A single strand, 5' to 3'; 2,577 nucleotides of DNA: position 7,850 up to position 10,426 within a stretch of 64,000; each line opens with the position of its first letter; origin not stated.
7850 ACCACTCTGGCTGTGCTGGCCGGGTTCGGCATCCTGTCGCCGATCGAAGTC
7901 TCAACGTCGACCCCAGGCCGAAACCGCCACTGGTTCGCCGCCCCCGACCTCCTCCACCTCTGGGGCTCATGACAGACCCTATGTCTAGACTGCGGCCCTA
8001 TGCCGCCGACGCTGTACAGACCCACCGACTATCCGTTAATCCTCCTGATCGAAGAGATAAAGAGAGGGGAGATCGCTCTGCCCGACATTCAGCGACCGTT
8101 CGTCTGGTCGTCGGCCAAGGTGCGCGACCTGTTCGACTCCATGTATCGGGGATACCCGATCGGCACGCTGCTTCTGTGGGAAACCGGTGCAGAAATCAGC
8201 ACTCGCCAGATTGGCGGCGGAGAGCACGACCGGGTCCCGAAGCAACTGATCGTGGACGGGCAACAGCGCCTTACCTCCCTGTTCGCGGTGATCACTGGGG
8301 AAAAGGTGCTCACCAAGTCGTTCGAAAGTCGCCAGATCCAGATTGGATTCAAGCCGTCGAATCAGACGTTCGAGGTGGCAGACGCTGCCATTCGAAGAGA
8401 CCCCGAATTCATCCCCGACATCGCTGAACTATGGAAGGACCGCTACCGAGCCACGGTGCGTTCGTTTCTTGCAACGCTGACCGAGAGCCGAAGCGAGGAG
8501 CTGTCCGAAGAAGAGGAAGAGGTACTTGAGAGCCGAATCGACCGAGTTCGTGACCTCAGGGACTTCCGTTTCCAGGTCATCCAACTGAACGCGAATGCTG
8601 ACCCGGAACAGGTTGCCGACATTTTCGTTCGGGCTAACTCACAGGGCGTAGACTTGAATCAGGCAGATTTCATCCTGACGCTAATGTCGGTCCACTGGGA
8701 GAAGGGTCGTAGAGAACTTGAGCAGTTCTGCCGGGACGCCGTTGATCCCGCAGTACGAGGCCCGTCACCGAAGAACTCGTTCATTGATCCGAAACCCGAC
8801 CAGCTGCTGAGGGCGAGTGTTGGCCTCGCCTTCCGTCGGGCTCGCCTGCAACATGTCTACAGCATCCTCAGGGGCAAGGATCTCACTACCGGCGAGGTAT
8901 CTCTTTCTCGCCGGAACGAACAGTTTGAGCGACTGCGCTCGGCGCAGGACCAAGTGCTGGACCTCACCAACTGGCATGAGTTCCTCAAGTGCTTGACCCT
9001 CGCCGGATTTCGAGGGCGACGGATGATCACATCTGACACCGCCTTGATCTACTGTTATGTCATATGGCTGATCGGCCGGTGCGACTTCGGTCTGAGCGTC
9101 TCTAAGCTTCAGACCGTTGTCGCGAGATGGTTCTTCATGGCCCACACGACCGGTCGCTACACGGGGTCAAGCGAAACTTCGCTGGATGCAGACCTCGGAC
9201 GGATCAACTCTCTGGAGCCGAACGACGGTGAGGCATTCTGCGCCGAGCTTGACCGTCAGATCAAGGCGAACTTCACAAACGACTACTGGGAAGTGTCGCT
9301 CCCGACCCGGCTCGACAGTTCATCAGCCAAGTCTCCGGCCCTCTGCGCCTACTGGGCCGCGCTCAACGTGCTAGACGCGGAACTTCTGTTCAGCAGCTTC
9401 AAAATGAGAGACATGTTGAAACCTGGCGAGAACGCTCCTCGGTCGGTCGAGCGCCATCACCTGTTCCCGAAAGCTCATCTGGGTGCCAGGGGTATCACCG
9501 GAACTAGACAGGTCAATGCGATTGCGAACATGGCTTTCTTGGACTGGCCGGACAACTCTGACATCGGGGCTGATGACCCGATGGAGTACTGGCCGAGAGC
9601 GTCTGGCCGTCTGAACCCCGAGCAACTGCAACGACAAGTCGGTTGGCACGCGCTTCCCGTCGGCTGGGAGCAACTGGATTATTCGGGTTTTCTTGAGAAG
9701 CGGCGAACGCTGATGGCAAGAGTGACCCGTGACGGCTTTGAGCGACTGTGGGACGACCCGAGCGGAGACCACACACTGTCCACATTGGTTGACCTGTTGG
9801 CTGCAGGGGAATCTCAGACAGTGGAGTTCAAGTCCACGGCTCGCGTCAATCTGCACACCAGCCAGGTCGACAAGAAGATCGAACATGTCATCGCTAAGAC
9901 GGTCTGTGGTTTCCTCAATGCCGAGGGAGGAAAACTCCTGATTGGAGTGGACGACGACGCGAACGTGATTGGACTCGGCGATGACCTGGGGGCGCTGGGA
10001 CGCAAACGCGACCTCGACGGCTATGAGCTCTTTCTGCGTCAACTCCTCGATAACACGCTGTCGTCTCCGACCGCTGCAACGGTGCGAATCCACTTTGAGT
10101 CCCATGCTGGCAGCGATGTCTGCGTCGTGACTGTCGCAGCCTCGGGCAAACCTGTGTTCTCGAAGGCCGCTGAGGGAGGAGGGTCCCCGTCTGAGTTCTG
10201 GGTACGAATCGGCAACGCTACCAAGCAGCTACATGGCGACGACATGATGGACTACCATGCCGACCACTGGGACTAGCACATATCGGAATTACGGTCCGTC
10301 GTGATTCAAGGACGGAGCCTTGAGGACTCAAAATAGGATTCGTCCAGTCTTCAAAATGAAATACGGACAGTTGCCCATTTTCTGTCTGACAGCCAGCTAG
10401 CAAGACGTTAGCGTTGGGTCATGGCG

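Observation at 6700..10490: Two-gene islet: auto-inhibited Fic protein directly upstream of a GmrSD-like nuclease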

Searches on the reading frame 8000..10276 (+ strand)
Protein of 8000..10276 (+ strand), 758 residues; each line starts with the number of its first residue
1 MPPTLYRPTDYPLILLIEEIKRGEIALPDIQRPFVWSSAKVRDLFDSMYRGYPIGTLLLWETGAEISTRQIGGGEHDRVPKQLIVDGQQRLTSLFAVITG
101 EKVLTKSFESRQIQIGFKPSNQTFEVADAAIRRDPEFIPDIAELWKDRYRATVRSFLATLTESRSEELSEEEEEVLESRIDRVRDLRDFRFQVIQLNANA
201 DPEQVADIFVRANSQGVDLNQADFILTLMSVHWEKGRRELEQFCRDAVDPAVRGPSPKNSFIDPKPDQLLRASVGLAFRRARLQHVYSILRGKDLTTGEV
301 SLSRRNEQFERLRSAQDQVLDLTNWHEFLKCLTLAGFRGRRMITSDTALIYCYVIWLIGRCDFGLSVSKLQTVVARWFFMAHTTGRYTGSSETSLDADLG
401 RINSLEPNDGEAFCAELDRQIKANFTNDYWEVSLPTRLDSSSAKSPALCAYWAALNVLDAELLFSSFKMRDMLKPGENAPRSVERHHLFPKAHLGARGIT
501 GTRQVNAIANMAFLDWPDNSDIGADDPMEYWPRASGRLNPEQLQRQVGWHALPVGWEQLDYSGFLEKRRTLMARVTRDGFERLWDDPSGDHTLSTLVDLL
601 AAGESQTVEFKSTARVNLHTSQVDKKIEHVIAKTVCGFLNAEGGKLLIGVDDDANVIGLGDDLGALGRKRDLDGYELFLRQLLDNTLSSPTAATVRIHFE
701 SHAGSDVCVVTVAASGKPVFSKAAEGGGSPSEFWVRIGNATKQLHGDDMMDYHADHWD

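Call 3: search_protein_families(library=pfam, proteins=[window:8000-10276:+], max_evalue=0.01)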
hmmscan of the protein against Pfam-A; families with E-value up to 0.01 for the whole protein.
window:8000-10276:+ (758 aa): 2 families
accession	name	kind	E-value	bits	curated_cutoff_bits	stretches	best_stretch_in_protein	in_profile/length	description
PF03235.19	GmrSD_N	-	1.7e-33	116.8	33.2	1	16-226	4-195/199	GmrSD restriction endonuclease, N-terminal domain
PF04326.19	SLFN_AlbA_2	-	1.7e-17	64.5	25.3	1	604-744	1-117/118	Schlafen, AlbA_2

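Call 4: search_protein_families(library=padloc, proteins=[window:8000-10276:+], max_evalue=0.01)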
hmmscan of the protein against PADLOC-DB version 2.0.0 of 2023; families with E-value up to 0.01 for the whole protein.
window:8000-10276:+ (758 aa): 13 families
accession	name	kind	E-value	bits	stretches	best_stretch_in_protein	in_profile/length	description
PDLC04151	HEC-05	-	2e-33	114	3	16-65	31-80/600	-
PDLC04709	PDC-M55C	-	1.1e-27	94.9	1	16-228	20-237/554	-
PDLC04150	HEC-05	-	8.8e-22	75.7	2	17-65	14-62/583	-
PDLC04153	HEC-05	-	6.3e-16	55.7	1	17-67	13-63/621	-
PDLC04152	HEC-05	-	1.7e-12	44.7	2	25-62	20-61/566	-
PDLC03877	NsnA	-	5.5e-10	37.1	1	10-221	50-192/385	-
PDLC02693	Orf5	-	2e-06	25.1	1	27-229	11-211/543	Orf5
PDLC02792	SspE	-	0.00013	18.4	1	26-115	25-121/771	SspE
PDLC04157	HEC-06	-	0.00033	17.4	1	19-99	17-90/558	-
PDLC02686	Orf5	-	0.00073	16.1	1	25-98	21-93/566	Orf5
PDLC02791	SspE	-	0.0013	15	1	25-99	22-106/775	SspE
PDLC02695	Orf5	-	0.0018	14.8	0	23-98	18-95/601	Orf5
PDLC02690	Orf5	-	0.003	14.5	1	27-121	12-100/531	Orf5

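Call 5: search_protein_families(library=ncbifam, proteins=[window:8000-10276:+], max_evalue=0.01)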
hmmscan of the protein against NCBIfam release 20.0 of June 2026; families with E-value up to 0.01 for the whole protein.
window:8000-10276:+ (758 aa): 0 families

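Call 12: find_homologous_proteins(query=window:8000-10276:+)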
Query window:8000-10276:+ (758 aa): 8000 proteins with E <= 0.001 among 8000 candidates; the best 120 are listed.
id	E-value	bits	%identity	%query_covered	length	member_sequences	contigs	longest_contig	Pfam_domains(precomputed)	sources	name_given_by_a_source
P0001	0.0e+0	1747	100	100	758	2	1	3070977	PF04326.20,PF03235.20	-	-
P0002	0.0e+0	1554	89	100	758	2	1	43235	PF04326.20,PF03235.20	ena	-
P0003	0.0e+0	1490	85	100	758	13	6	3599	PF04326.20,PF03235.20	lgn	-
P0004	0.0e+0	1489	86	100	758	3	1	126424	PF04326.20,PF03235.20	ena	-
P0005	0.0e+0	1486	85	100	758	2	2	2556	PF04326.20,PF03235.20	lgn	-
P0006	0.0e+0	1461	83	100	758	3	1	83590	PF04326.20,PF03235.20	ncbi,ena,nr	ncbi:MAG: DUF262 domain-containing protein [Acidimicrobiaceae bacterium]|nr:DUF262 domain-containing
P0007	0.0e+0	1448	82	100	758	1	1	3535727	PF04326.20,PF03235.20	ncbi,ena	-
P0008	0.0e+0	1427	81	100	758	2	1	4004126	PF04326.20,PF03235.20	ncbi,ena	-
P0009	0.0e+0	1426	81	100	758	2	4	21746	PF04326.20,PF03235.20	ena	-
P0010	0.0e+0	1398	80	100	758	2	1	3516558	PF04326.20,PF03235.20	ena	-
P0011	0.0e+0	1382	78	100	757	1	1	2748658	PF04326.20,PF03235.20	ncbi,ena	-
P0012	0.0e+0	1379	79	99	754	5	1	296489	PF04326.20,PF03235.20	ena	-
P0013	0.0e+0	1377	79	99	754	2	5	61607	PF04326.20,PF03235.20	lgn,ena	-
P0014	0.0e+0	1345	76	100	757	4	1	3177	PF04326.20,PF03235.20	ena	-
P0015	0.0e+0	1333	77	100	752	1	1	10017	PF04326.20,PF03235.20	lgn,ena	-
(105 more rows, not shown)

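Call 15: find_related_loci(query=A1, collection=genome_contigs, flank=7000)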
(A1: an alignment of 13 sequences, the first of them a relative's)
Query A1 (758 aa) in genome_contigs; peptide patterns used: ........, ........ (x = any residue, [..] = any of these).
599 stretches matched a pattern (row limit reached: there are more); 593 encode a relative of the query (tblastn E <= 1e-3); the best 80 are kept; 80 distinct loci.
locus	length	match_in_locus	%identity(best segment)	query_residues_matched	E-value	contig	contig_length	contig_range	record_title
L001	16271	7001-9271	84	1-757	0e+0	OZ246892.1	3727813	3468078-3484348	MAG: Acidimicrobiales bacterium isolate 3c6b77ed-a9df-485c-af98-3e10d3554373 genome assembly, chromosome: 1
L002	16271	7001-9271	81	1-757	0e+0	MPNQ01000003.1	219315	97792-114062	MAG: marine group bacterium Sva0996 bin134 NODE_64_length_219315_cov_18.6202_ID_127, whole genome shotgun sequence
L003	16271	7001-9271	81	1-757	0e+0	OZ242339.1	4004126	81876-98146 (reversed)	MAG: Acidimicrobiales bacterium isolate d2f1fe46-59da-42e5-8b0a-fdf35f8109fa genome assembly, chromosome: 1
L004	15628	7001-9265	79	3-757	0e+0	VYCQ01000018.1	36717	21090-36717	MAG: Acidimicrobiia bacterium isolate SB0675_bin_2 NODE_507_length_36717_cov_30.382849, whole genome shotgun sequence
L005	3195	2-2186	83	24-757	0e+0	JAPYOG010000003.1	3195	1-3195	MAG: Candidatus Poriferisocius anaerobius isolate m_rhhh12 Seq3, whole genome shotgun sequence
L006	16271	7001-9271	78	1-757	0e+0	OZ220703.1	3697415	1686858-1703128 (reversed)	MAG: Acidimicrobiales bacterium isolate 8adfe4d6-2910-4d5b-99a4-34b3ebb1dbab genome assembly, chromosome: 1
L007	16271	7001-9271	70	1-757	0e+0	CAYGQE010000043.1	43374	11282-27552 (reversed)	MAG TPA_asm: uncultured Acidimicrobiaceae bacterium isolate ERP117304_co3_171 genome assembly, contig: NODE_1303_length_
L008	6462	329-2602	69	1-758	0e+0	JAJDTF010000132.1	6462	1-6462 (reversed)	MAG: Acidimicrobiia bacterium isolate jk18x11bins.54 k141_1304206, whole genome shotgun sequence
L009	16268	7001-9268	69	3-757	0e+0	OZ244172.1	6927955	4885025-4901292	MAG: Bryobacterales bacterium isolate 58688682-6237-4a80-b671-17c8115c7f57 genome assembly, chromosome: 1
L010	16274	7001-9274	70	1-757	0e+0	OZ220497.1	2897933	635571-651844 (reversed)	MAG: Acidimicrobiales bacterium isolate 893527ef-317f-4e76-befb-80f720a9291d genome assembly, chromosome: 1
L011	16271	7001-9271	68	1-757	0e+0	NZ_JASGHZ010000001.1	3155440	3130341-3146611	MAG: Microbacterium sp. isolate 5N024 JMF-2111-06-0005.ont.bin.24_0, whole genome shotgun sequence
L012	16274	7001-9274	68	1-758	0e+0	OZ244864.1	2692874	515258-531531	MAG: Candidatus Poriferisodalis sp. isolate a517203e-93c6-4a9b-8abd-1c58bad8a0d8 genome assembly, chromosome: 1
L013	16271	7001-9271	70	1-757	0e+0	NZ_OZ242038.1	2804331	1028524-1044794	MAG: Candidatus Poriferisodalis sp. isolate 76065814-70c2-4a70-a882-187c6bc69d34 chromosome 1, complete sequence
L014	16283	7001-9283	67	1-757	0e+0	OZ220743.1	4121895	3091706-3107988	MAG: Acidimicrobiales bacterium isolate dadfcd55-464f-4f03-9875-fa0eca1464b2 genome assembly, chromosome: 1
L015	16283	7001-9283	67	1-757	0e+0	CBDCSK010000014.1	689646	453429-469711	MAG: Candidatus Aldehydirespirator sp. isolate 158ad01d-a0e1-4362-9a4e-647a92b6262f genome assembly, contig: contig_14,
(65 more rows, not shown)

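Call 18: find_encoding_contigs(protein=P0002, flank=8000, max_places=4)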
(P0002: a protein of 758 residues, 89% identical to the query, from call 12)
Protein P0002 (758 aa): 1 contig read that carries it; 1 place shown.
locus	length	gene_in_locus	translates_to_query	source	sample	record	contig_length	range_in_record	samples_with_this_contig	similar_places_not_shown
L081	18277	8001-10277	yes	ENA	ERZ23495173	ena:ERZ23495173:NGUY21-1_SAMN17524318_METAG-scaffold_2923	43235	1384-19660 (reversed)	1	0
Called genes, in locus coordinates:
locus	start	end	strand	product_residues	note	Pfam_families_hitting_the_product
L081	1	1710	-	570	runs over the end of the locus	-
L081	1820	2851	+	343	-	PF03193:RsgA_GTPase, PF01926:MMR_HSR1 (weak)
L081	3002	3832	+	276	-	PF19656:DUF6159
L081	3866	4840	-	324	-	PF00378:ECH_1, PF16113:ECH_2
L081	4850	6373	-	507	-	PF00501:AMP-binding, PF13193:AMP-binding_C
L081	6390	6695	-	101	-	-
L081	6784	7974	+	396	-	PF02661:Fic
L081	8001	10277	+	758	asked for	PF03235:GmrSD_N, PF04326:SLFN_AlbA_2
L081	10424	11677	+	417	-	PF13173:AAA_14, PF13635:DUF4143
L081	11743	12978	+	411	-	PF02515:CoA_transf_3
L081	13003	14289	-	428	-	-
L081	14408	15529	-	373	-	PF00266:Aminotran_5 (weak)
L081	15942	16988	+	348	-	PF00155:Aminotran_1_2, PF01041:DegT_DnrJ_EryC1 (weak)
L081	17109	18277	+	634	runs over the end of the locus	PF02129:Peptidase_S15 (faint), PF20434:BD-FAE, PF12146:Hydrolase_4 (faint), PF00326:Peptidase_S9, PF01738:DLH (weak), PF07859:Abhydrolase_3 (faint)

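Call 19: find_encoding_contigs(protein=P0004, flank=8000, max_places=4)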
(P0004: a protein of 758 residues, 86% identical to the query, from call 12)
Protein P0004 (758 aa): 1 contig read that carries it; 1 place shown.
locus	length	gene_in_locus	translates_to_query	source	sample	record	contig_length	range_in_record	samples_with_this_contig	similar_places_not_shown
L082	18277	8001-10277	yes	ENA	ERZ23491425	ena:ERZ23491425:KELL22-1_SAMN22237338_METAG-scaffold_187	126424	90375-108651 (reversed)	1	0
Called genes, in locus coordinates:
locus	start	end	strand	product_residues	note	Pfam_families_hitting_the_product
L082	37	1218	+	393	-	PF02771:Acyl-CoA_dh_N, PF02770:Acyl-CoA_dh_M, PF00441:Acyl-CoA_dh_1, PF08028:Acyl-CoA_dh_2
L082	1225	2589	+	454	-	PF01636:APH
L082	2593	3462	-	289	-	PF00480:ROK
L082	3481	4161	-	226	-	PF00230:MIP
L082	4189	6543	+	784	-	PF01315:Ald_Xan_dh_C, PF02738:MoCoBD_1, PF20256:MoCoBD_2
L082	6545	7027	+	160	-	PF12973:Cupin_7 (weak)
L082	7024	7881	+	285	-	PF02668:TauD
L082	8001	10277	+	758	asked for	PF03235:GmrSD_N, PF04326:SLFN_AlbA_2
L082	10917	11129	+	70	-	-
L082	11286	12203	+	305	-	PF06737:Transglycosylas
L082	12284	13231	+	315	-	PF00296:Bac_luciferase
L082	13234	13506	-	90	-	-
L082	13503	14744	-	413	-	PF04909:Amidohydro_2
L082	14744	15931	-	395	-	PF00067:p450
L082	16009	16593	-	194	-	PF00081:Sod_Fe_N, PF02777:Sod_Fe_C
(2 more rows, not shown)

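Call 20: find_encoding_contigs(protein=P0015, flank=8000, max_places=4)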
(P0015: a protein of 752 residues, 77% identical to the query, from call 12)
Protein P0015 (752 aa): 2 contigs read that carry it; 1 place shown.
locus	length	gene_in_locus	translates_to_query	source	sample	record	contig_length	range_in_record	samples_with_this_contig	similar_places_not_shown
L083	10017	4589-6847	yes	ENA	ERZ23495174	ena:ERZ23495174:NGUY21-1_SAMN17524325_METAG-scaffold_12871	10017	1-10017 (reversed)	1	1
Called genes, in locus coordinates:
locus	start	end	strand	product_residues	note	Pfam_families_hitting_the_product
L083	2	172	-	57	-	?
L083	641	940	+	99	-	-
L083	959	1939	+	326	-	PF00226:DnaJ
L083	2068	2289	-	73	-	-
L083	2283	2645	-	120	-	-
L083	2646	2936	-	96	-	-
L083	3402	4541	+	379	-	PF02661:Fic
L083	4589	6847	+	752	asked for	PF03235:GmrSD_N, PF04326:SLFN_AlbA_2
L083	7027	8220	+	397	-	PF02515:CoA_transf_3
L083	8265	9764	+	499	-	PF01039:Carboxyl_trans, PF03255:ACCA (faint)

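Call 34: search_protein_families(library=pfam, proteins=[L001:3760-5685:+, L002:9820-11070:+, L001:9331-9714:-, L081:10424-11677:+, L002:9312-9755:+], max_evalue=0.01)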
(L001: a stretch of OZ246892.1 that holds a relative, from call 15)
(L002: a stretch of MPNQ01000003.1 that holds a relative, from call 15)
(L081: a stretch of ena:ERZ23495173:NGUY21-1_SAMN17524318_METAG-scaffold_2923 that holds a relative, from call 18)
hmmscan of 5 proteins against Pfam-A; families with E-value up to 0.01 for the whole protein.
L001:3760-5685:+ (641 aa): 33 families (the best 25 are shown)
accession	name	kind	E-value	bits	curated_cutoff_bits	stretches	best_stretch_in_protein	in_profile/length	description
PF00005.33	ABC_tran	-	1.7e-52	178.1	25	2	21-190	3-137/137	ABC transporter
PF12848.13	ABC_tran_Xtn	-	1.6e-21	76.6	25.9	1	230-309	2-81/85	ABC transporter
PF13304.12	AAA_21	-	2e-15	58.1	27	1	357-415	3-68/304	AAA domain, putative AbiEii toxin, Type IV TA system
PF02463.25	SMC_N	-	3.3e-08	33.7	40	0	444-515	136-212/220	RecF/RecN/SMC N terminal domain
PF16326.10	ABC_tran_CTD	-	9.8e-08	32.5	32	1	572-634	3-65/69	ABC transporter C-terminal domain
PF13401.12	AAA_22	-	2.4e-07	31.6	27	1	354-421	6-65/130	AAA domain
PF13476.12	AAA_23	-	3.2e-07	31.6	27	0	355-373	21-39/201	AAA domain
PF13555.12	AAA_29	-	1.1e-06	28.8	27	0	346-370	15-39/61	P-loop containing region of AAA domain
PF13604.12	AAA_30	-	3.5e-06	27.3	27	1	349-470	14-96/191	AAA domain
PF13245.12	AAA_19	-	3.9e-06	27.5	25.1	0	353-407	11-61/134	AAA domain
PF13521.12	AAA_28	-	7.7e-06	26.7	27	0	31-49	1-19/164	AAA domain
PF13175.12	AAA_15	-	9.2e-06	25.9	32.1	0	17-50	12-44/374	AAA ATPase domain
PF00004.35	AAA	-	1.6e-05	25.8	21.2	0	357-378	2-23/131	ATPase family associated with various cellular activities (AAA)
PF03205.20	MobB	-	2e-05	25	26.6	0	32-56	2-26/133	Molybdopterin guanine dinucleotide synthesis protein B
PF13191.12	AAA_16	-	3.2e-05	24.9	32.6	1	352-453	21-116/167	AAA ATPase domain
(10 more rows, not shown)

L002:9820-11070:+ (416 aa): 2 families
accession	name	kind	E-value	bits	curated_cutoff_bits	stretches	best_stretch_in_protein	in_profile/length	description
PF01936.24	NYN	-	7.5e-21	75.6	24.2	1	8-172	2-144/145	NYN domain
PF18475.7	PIN7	-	0.0015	19.6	34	1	98-145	55-101/103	PIN domain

L001:9331-9714:- (127 aa): 2 families
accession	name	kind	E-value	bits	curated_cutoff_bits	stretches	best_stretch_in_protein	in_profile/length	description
PF13975.11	gag-asp_proteas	-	7.4e-05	23.7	28.2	1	18-100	11-92/92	gag-polyprotein putative aspartyl protease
PF13650.11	Asp_protease_2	-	0.00035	21.7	24.3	1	17-67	10-64/90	Aspartyl protease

L081:10424-11677:+ (417 aa): 5 families
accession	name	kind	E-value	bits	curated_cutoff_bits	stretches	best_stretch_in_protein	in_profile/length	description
PF13635.12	DUF4143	-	1e-35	123.3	28.1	1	200-360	1-159/160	Domain of unknown function (DUF4143)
PF13173.12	AAA_14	-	1.3e-21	77.4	27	1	20-138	3-128/129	AAA domain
PF13191.12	AAA_16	-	0.00063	20.7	32.6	0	3-95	2-107/167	AAA ATPase domain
PF13671.12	AAA_33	-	0.003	18.3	27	0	21-65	1-46/143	AAA domain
PF13401.12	AAA_22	-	0.0048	17.7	27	0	20-43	6-29/130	AAA domain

L002:9312-9755:+ (147 aa): 0 families

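Call 35: search_protein_families(library=padloc, proteins=[L001:3760-5685:+, L002:9820-11070:+, L001:9331-9714:-, L081:10424-11677:+, L002:9312-9755:+], max_evalue=0.001)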
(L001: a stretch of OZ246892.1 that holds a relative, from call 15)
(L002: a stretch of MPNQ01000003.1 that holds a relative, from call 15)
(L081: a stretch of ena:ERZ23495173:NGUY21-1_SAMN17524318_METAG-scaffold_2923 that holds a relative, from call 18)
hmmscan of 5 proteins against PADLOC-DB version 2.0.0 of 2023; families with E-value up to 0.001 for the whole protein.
L001:3760-5685:+ (641 aa): 36 families (the best 25 are shown)
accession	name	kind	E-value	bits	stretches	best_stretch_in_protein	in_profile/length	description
PDLC04135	mad3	-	1e-54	184.5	4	439-517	258-340/374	mads_3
PDLC02980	AriA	-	9.2e-18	63.2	2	357-416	3-69/304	-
PDLC04140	mad8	-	1.3e-17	62.3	2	16-219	14-235/314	mads_8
PDLC00290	PtuA1|PtuA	-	6.4e-12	43.5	0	17-66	12-60/414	AAA ATPase domain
PDLC04242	PDC-M01A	-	8.9e-10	35.4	0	440-512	399-478/566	-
PDLC02914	ATPase-Toprim_I-B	-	5e-09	33.9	0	349-373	21-45/443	-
PDLC04164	AriA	-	6.6e-08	30.4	0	34-56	32-54/253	-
PDLC04235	PDC-M01A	-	1.9e-07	28.3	0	357-385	190-218/510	-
PDLC00075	GajA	-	4.2e-07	26.9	0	439-517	243-324/536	AAA ATPase domain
PDLC04236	PDC-M01A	-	8.3e-07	26.4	0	357-388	67-99/388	-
PDLC00289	PtuA1|PtuA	-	1.6e-06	25.5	0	354-402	29-78/404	AAA ATPase domain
PDLC04734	PDC-M62A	-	3.3e-06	24.4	0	33-56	64-87/597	-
PDLC04213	HEC-02A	-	4.3e-06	24.5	0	18-55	13-49/337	-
PDLC00102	GajA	-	6.3e-06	22.9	0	17-49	12-43/532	AAA ATPase domain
PDLC02979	AriA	-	6.7e-06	24.1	0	18-49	13-43/373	-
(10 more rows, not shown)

L002:9820-11070:+ (416 aa): 1 family
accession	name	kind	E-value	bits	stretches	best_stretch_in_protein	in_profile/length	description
PDLC01154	NYN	-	0.00037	18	1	89-171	211-294/310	"LabA-like protein, NYN family nuclease"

L001:9331-9714:- (127 aa): 0 families

L081:10424-11677:+ (417 aa): 7 families
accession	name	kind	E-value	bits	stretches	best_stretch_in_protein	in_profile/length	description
PDLC04790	PDC-S01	-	9.7e-144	477.2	1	2-416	10-419/422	-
PDLC04789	PDC-S01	-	1.1e-46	157.6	1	4-363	2-343/375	-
PDLC04787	PDC-S01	-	1.1e-27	95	1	4-350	11-348/412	-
PDLC04791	PDC-S01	-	7.5e-22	75.5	2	171-371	162-362/395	-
PDLC04788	PDC-S01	-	7.9e-10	36.2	1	22-362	22-384/448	-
PDLC04786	PDC-S01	-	5.1e-09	33.4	1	250-363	275-389/439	-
PDLC04792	PDC-S01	-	6.8e-09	32.8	1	279-362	307-386/452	-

L002:9312-9755:+ (147 aa): 0 families
